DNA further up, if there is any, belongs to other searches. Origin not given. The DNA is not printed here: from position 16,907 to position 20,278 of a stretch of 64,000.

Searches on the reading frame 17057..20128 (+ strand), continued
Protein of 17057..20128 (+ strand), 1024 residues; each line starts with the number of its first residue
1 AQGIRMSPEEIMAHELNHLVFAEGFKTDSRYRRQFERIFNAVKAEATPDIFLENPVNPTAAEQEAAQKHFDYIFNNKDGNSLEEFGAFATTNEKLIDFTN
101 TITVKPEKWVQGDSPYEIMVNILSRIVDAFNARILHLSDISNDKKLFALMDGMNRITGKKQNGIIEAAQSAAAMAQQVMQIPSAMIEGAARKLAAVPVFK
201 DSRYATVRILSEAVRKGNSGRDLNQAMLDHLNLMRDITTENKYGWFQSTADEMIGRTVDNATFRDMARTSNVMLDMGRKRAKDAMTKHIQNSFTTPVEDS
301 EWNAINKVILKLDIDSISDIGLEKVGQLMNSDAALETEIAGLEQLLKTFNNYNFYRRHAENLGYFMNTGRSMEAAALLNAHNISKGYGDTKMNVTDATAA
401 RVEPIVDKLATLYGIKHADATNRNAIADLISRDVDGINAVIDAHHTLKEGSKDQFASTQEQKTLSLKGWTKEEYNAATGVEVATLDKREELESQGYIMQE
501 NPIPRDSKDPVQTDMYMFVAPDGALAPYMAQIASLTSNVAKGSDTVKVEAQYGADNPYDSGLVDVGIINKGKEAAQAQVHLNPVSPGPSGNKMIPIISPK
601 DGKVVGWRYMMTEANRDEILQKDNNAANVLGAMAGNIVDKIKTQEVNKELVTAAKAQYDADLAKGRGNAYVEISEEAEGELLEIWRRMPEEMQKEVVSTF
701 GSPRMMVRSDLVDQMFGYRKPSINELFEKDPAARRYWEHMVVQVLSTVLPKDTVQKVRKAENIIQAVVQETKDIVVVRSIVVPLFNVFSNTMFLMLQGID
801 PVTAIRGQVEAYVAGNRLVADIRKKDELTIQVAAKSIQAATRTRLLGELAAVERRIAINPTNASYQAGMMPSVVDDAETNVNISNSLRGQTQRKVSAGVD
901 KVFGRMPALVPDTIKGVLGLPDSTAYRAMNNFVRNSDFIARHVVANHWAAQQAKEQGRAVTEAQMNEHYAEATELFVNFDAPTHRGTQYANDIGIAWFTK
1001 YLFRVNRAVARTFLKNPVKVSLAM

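Call 46: get_annotated_region(hit=H84, flank=10500)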
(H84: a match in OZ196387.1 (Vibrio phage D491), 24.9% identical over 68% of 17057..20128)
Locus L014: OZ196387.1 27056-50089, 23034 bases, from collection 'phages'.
description: Vibrio phage D491 genome assembly, chromosome: VPD491_1.
organism: Vibrio phage D491 (NCBI taxid 3105252)
taxonomy: Viruses
host: -; source: Seawater and oysters mix; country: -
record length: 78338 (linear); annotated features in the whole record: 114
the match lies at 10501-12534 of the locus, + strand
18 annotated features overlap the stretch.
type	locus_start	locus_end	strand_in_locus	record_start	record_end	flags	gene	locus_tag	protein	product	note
CDS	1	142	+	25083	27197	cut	-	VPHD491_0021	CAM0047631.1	hypothetical protein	-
CDS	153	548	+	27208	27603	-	-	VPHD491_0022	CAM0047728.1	hypothetical protein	-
CDS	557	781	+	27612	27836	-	-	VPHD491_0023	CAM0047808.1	hypothetical protein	-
CDS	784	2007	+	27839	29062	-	-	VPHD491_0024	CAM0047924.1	hypothetical protein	-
CDS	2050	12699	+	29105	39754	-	-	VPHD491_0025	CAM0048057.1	virion RNA polymerase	-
CDS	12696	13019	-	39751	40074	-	-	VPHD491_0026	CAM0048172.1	hypothetical protein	-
CDS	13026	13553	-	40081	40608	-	-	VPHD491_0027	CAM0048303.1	hypothetical protein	-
CDS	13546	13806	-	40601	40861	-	-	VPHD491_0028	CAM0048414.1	RusA-like Holliday junction resolvase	-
CDS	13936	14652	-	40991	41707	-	-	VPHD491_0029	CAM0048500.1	single strand DNA binding protein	-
CDS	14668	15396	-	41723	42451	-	-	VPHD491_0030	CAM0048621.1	Sak4-like ssDNA annealing protein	-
CDS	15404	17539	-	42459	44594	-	-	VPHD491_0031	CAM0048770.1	DNA primase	-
CDS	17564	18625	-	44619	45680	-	-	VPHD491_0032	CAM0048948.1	exonuclease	-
CDS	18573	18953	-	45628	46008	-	-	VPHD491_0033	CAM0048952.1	hypothetical protein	-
CDS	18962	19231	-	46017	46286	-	-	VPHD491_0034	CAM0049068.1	hypothetical protein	-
CDS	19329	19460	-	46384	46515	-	-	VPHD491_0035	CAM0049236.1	hypothetical protein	-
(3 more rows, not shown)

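Call 47: get_annotated_region(hit=H89, flank=10500)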
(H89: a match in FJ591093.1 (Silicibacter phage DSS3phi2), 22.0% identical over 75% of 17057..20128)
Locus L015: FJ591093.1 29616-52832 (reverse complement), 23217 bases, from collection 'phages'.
description: Roseophage DSS3P2, complete genome.
organism: Silicibacter phage DSS3phi2 (NCBI taxid 490912)
taxonomy: Viruses; Duplodnaviria; Heunggongvirae; Uroviricota; Caudoviricetes; Schitoviridae; Rhodovirinae; Aorunvirus; Aorunvirus V12
host: Ruegeria pomeroyi (strain DSS3); source: Baltimore Inner Harbor sea water; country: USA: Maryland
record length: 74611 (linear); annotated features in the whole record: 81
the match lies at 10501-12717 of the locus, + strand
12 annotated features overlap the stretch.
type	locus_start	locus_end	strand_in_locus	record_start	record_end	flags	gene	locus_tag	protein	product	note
CDS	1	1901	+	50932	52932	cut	-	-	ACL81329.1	hypothetical protein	orf61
CDS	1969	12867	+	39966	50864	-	-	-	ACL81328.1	N4 v-RNAP-like protein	orf60; virion-encapsulated RNA polymerase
CDS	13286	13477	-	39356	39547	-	-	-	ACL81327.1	hypothetical protein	orf59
CDS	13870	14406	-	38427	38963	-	-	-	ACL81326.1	hypothetical protein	orf58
CDS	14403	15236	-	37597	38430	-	-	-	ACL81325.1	N4 SSB-like protein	orf57; single-strand DNA binding protein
CDS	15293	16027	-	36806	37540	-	-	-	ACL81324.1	N4 gp44-like protein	orf56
CDS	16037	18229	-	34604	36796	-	-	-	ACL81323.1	N4 gp43-like protein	orf55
CDS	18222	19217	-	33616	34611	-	-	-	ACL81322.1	N4 gp42-like protein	orf54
CDS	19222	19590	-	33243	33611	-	-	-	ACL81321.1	hypothetical protein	orf53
CDS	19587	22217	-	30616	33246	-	-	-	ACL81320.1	N4 DNA pol-like protein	orf52; DNA polymerase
CDS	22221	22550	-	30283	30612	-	-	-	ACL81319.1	hypothetical protein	orf51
CDS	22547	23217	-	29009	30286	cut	-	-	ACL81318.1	DNA helicase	orf50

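Call 48: get_annotated_region(hit=H94, flank=12000)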
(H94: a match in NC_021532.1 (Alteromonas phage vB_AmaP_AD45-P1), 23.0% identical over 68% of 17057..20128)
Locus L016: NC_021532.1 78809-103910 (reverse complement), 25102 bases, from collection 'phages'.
description: Alteromonas phage vB_AmaP_AD45-P1, complete genome.
organism: Alteromonas phage vB_AmaP_AD45-P1 (NCBI taxid 1300004)
taxonomy: Viruses; Duplodnaviria; Heunggongvirae; Uroviricota; Caudoviricetes
host: Alteromonas macleodii str. 'Balearic Sea AD45'; source: -; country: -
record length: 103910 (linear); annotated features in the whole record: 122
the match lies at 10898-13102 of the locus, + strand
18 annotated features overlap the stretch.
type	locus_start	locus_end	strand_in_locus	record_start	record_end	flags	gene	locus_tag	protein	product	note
CDS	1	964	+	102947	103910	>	-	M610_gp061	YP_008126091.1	hypothetical protein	-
CDS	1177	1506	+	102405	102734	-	-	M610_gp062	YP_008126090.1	hypothetical protein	-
misc_feature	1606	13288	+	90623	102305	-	-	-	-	-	potential frameshift: common BLAST hit: gi|282599465|ref|YP_003358355.1| N4 gp50-like protein [Pseudomonas phage LUZ7]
CDS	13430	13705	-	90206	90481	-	-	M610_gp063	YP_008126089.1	hypothetical protein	-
CDS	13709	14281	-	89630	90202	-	-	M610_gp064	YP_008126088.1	hypothetical protein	-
CDS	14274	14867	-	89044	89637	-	-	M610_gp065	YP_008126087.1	ATP-dependent protease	COG0740 Protease subunit of ATP-dependent Clp proteases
CDS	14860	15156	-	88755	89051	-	-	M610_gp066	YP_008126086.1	hypothetical protein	-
CDS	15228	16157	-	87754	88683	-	-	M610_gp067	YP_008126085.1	ribonucleotide-diphosphate reductase subunit beta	COG0208 Ribonucleotide reductase, beta subunit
CDS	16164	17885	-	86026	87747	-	-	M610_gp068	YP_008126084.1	ribonucleotide reductase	COG0209 Ribonucleotide reductase, alpha subunit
CDS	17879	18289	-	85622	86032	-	-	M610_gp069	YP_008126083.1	RusA-like Holliday junction resolvase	similar to gp076 (Erwinia phage vB_EamP-S6)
CDS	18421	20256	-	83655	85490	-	-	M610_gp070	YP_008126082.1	DNA polymerase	COG0749 DNA polymerase I - 3'-5' exonuclease and polymerase domains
CDS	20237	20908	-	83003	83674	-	-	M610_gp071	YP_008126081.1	hypothetical protein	-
CDS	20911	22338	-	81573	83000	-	-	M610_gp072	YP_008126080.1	DNA helicase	COG0210 Superfamily I DNA and RNA helicases; similar to putative UvrD-type helicase (Pseudomonas phage KPP10)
CDS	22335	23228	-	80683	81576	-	-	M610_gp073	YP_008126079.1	hypothetical protein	-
CDS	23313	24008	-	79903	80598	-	-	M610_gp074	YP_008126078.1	single strand DNA binding protein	-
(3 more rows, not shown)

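Call 50: search_protein_families(library=pfam, proteins=[L007:3666-6365:+, L008:3264-5963:+, L009:2052-4751:+, L010:2427-5126:+, L011:2064-4763:+, L012:2752-5451:+, L013:1666-4365:+, L014:2050-4749:+, L015:1969-4668:+], max_evalue=0.01)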
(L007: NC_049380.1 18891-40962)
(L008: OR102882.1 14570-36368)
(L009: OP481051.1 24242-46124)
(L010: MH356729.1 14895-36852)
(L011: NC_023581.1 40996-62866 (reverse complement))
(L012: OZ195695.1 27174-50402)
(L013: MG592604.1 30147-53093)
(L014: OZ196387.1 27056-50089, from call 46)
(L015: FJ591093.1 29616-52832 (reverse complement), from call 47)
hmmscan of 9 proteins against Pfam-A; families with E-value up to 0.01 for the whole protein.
L007:3666-6365:+ (900 aa): 1 family
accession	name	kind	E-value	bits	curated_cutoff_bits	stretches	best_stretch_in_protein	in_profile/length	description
PF10112.14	Halogen_Hydrol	-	0.0056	17.1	29.8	0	496-539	128-171/191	5-bromo-4-chloroindolyl phosphate hydrolysis protein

L008:3264-5963:+ (900 aa): 0 families

L009:2052-4751:+ (900 aa): 0 families

L010:2427-5126:+ (900 aa): 0 families

L011:2064-4763:+ (900 aa): 0 families

L012:2752-5451:+ (900 aa): 0 families

L013:1666-4365:+ (900 aa): 0 families

L014:2050-4749:+ (900 aa): 0 families

L015:1969-4668:+ (900 aa): 0 families

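Call 51: search_protein_families(library=pfam, proteins=[L007:2398-3666:+, L008:1957-3255:+, L009:404-1999:+, L010:861-2426:+, L011:203-2002:+, L012:1477-2721:+, L013:438-1646:+, L014:784-2007:+], max_evalue=0.01)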
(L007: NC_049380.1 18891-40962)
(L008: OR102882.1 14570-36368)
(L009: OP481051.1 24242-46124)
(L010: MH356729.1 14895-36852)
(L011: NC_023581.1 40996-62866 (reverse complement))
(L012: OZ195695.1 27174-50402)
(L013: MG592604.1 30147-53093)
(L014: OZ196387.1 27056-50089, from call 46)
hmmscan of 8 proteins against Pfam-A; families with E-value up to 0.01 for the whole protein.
L007:2398-3666:+ (422 aa): 2 families
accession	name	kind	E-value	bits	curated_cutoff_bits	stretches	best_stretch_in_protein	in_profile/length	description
PF15967.10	Nucleoporin_FG2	-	0.004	16.1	32.3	1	362-412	246-295/604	Nucleoporin FG repeated region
PF25434.1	NUCB1_N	-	0.0097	16.6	27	1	352-416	46-107/140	NUCB1-like, N-terminal domain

L008:1957-3255:+ (432 aa): 0 families

L009:404-1999:+ (531 aa): 0 families

L010:861-2426:+ (521 aa): 0 families

L011:203-2002:+ (599 aa): 1 family
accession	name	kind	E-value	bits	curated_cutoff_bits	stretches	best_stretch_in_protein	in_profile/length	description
PF01464.25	SLT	-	4.1e-09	36.5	21.3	1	273-353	32-112/117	Transglycosylase SLT domain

L012:1477-2721:+ (414 aa): 0 families

L013:438-1646:+ (402 aa): 0 families

L014:784-2007:+ (407 aa): 0 families

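Call 53: search_dna_similar(query=window:17057-20128:+, collection=phages, mode=protein, max_rows=40, rows=best, max_evalue=1e-10)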
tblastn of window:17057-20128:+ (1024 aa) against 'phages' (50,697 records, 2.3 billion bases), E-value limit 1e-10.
Records with a match: 474; places in all: 474; records where one place covers at least 80% of the query: 175.
Best place of each record, by identity: >=99% 2; 80-90% 8; <60% 464.
By first word of the organism name: Vibrio 107; Pseudomonas 101; Escherichia 69; Klebsiella 29; Erwinia 21; Achromobacter 17; Rhizobium 16; Pectobacterium 14; Salmonella 11; Stenotrophomonas 10; and 22 more.
By host as written in the record: - 80; Pseudomonas aeruginosa 39; Escherichia coli 29; Vibrio breoganii 15; Klebsiella pneumoniae 14; Pseudomonas aeruginosa ATCC 27853 12; Achromobacter xylosoxidans I2BC 12; Pseudomonas aeruginosa PAO1 11; and 124 more.
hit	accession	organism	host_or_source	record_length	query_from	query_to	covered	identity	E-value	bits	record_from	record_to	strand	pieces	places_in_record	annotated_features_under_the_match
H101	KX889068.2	Vibrio phage vB_VspP_pVa5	Vibrio splendidus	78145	1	1024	100%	100.0%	0e+0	2035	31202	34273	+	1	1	virion encapsulated RNA polymerase protein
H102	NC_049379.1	Vibrio phage vB_VspP_pVa5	Vibrio splendidus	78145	1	1024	100%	100.0%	0e+0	2035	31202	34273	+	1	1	virion RNA polymerase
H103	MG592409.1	Vibrio phage 1.025.O._10N.222.46.B6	Vibrio splendidus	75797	1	1024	100%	85.0%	0e+0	1764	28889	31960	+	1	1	coil containing protein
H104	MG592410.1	Vibrio phage 1.026.O._10N.222.49.C7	Vibrio splendidus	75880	1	1024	100%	85.0%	0e+0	1764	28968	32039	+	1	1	lysozyme domain protein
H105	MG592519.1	Vibrio phage 1.150.O._10N.222.46.A6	Vibrio splendidus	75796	1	1024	100%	85.0%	0e+0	1764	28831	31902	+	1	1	coil containing protein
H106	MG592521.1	Vibrio phage 1.152.O._10N.222.46.E1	Vibrio splendidus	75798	1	1024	100%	85.0%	0e+0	1764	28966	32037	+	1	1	coil containing protein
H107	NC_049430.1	Vibrio phage 1.026.O._10N.222.49.C7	Vibrio splendidus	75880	1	1024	100%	85.0%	0e+0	1764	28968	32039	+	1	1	virion RNA polymerase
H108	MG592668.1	Vibrio phage 2.130.O._10N.222.46.C2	Vibrio splendidus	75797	1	1024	100%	85.0%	0e+0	1763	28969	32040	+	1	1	coil containing protein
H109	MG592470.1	Vibrio phage 1.097.O._10N.286.49.B3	Vibrio sp.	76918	1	1024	100%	84.2%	0e+0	1769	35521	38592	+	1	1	coil containing protein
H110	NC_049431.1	Vibrio phage 1.097.O._10N.286.49.B3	Vibrio sp.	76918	1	1024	100%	84.2%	0e+0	1769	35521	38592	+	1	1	virion RNA polymerase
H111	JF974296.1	Pseudoalteromonas phage pYD6-A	Pseudoalteromonas sp. YD6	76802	1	1024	100%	44.1%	0e+0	835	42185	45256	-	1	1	hypothetical protein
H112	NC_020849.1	Pseudoalteromonas phage pYD6-A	Pseudoalteromonas sp. YD6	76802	1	1024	100%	44.1%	0e+0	835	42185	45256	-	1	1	virion RNA polymerase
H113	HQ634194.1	Vibrio phage VBP47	Vibrio parahaemolyticus RIMD2210633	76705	1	1024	100%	43.9%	0e+0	827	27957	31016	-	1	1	hypothetical protein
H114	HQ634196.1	Vibrio phage VBP32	Vibrio parahaemolyticus RIMD2210633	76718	1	1024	100%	43.9%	0e+0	827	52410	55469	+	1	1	hypothetical protein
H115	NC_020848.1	Vibrio phage VBP47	Vibrio parahaemolyticus RIMD2210633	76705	1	1024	100%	43.9%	0e+0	827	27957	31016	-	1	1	virion RNA polymerase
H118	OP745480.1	Vibrio phage vB_VhaP_PG11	Vibrio hangzhouensis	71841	6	1022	99%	27.9%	5e-100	353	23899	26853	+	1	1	virion RNA polymerase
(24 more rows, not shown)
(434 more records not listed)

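Call 55: get_annotated_region(hit=H112, flank=9500)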
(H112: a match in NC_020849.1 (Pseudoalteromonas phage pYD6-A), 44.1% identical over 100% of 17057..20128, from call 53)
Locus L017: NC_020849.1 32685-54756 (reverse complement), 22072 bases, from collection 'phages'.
description: Pseudoalteromonas phage pYD6-A genomic sequence.
organism: Pseudoalteromonas phage pYD6-A (NCBI taxid 754052)
taxonomy: Viruses; Duplodnaviria; Heunggongvirae; Uroviricota; Caudoviricetes; Schitoviridae; Fuhrmanvirinae; Matsuvirus; Matsuvirus pYD6A
host: Pseudoalteromonas sp. YD6; source: Pacific: South China Sea; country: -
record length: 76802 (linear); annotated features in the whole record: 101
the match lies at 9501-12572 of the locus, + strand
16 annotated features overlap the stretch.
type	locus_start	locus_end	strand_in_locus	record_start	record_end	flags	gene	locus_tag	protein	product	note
CDS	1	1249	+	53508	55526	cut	-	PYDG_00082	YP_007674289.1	hypothetical protein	-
CDS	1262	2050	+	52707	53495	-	-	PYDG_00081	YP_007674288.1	hypothetical protein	-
CDS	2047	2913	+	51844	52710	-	-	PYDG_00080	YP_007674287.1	hypothetical protein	-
CDS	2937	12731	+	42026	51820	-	-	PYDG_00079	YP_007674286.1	virion RNA polymerase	-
CDS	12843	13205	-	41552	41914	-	-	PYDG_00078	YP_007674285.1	hypothetical protein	-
CDS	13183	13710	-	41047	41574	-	-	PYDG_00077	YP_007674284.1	RuvC-like Holliday junction resolvase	-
CDS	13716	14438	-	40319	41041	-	-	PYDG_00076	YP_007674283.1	single strand DNA binding protein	-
CDS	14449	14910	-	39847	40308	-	-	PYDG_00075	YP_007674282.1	HNH endonuclease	-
CDS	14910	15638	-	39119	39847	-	-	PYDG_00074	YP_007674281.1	Sak4-like ssDNA annealing protein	similar to gp44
CDS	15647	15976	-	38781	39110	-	-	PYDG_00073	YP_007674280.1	DksA-like zinc-finger protein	-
CDS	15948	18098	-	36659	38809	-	-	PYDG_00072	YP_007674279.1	DNA primase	-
CDS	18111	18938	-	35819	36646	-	-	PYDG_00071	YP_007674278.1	hypothetical protein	-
CDS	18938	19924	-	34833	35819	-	-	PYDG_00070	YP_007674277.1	exonuclease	-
CDS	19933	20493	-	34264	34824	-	-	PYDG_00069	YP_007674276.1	hypothetical protein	-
CDS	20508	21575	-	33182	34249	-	-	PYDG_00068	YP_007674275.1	ribonucleotide-diphosphate reductase beta subunit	-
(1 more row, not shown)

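Call 56: get_annotated_region(hit=H118, flank=9500)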
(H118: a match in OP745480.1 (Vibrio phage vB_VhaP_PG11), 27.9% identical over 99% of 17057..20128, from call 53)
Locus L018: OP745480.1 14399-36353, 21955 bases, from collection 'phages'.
description: Vibrio phage vB_VhaP_PG11, complete genome.
organism: Vibrio phage vB_VhaP_PG11 (NCBI taxid 2996149)
taxonomy: Viruses; Duplodnaviria; Heunggongvirae; Uroviricota; Caudoviricetes; Schitoviridae
host: Vibrio hangzhouensis; source: seawater; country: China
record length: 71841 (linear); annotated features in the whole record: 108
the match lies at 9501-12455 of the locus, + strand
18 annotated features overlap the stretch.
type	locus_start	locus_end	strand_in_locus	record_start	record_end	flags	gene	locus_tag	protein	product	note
CDS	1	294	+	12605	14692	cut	-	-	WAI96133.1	DNA helicase-like protein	N4 gp53 DNA helicase-like protein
CDS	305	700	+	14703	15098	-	-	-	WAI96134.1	hypothetical protein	-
CDS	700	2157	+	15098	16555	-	-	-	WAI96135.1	hypothetical protein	-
CDS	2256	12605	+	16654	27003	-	-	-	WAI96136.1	virion RNA polymerase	-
CDS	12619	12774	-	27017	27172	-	-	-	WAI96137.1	hypothetical protein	-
CDS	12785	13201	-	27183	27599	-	-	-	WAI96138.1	hypothetical protein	-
CDS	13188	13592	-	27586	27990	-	-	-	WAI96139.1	endodeoxyribonuclease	endodeoxyribonuclease RusA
CDS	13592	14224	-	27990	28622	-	-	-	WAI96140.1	Nmad5 family nucleotide modification protein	-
CDS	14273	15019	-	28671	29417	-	-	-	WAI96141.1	SSB protein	-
CDS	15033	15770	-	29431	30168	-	-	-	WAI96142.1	AAA family ATPase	-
CDS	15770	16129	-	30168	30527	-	-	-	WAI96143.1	protein of unknown function DUF2800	-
CDS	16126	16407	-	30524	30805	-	-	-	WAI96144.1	hypothetical protein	-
CDS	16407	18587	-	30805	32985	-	-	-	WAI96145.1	DNA primase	-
CDS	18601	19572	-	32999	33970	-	-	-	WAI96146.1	PD-(D/E)XK nuclease superfamily protein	-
CDS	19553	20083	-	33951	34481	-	-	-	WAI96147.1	HNH endonuclease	-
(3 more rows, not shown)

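Call 58: search_protein_families(library=pfam, proteins=[L017:2937-5636:+, L018:2256-4955:+, L017:2047-2913:+, L017:1262-2050:+, L016:1606-4305:+, L018:700-2157:+], max_evalue=0.01)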
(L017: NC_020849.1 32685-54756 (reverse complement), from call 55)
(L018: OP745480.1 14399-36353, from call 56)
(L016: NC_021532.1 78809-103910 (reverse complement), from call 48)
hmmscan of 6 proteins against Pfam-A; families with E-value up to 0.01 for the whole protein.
L017:2937-5636:+ (900 aa): 0 families

L018:2256-4955:+ (900 aa): 0 families

L017:2047-2913:+ (288 aa): 0 families

L017:1262-2050:+ (262 aa): 0 families

L016:1606-4305:+ (900 aa): 0 families

L018:700-2157:+ (485 aa): 0 families

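Call 59: search_protein_families(library=pfam, proteins=[L017:2937-3476:+, L007:3666-4265:+, L008:3264-3863:+, L009:2052-2651:+, L010:2427-3026:+, L011:2064-2663:+, L012:2752-3351:+, L013:1666-2265:+], max_evalue=1)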
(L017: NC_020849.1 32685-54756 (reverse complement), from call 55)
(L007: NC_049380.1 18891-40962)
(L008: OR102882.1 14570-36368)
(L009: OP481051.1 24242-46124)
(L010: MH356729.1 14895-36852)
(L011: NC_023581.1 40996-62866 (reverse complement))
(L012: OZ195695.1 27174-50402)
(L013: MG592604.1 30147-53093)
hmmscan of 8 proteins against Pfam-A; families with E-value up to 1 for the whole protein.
L017:2937-3476:+ (180 aa): 1 family
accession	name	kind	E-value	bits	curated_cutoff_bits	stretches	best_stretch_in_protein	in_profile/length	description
PF06737.19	Transglycosylas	-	0.14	13.3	27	0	30-62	10-42/77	Transglycosylase-like domain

L007:3666-4265:+ (200 aa): 0 families

L008:3264-3863:+ (200 aa): 1 family
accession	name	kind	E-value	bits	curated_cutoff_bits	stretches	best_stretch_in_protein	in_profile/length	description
PF06911.18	Senescence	-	0.095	13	24.6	1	24-82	78-135/184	Senescence domain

L009:2052-2651:+ (200 aa): 2 families
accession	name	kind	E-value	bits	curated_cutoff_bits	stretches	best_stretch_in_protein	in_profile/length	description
PF12137.13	RapA_C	-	0.042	13.3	26.8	1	110-186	267-339/360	RNA polymerase recycling family C-terminal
PF11559.13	ADIP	-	0.059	13.9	34.3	1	16-114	28-124/151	Afadin- and alpha -actinin-Binding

L010:2427-3026:+ (200 aa): 0 families

L011:2064-2663:+ (200 aa): 0 families

L012:2752-3351:+ (200 aa): 0 families

L013:1666-2265:+ (200 aa): 0 families
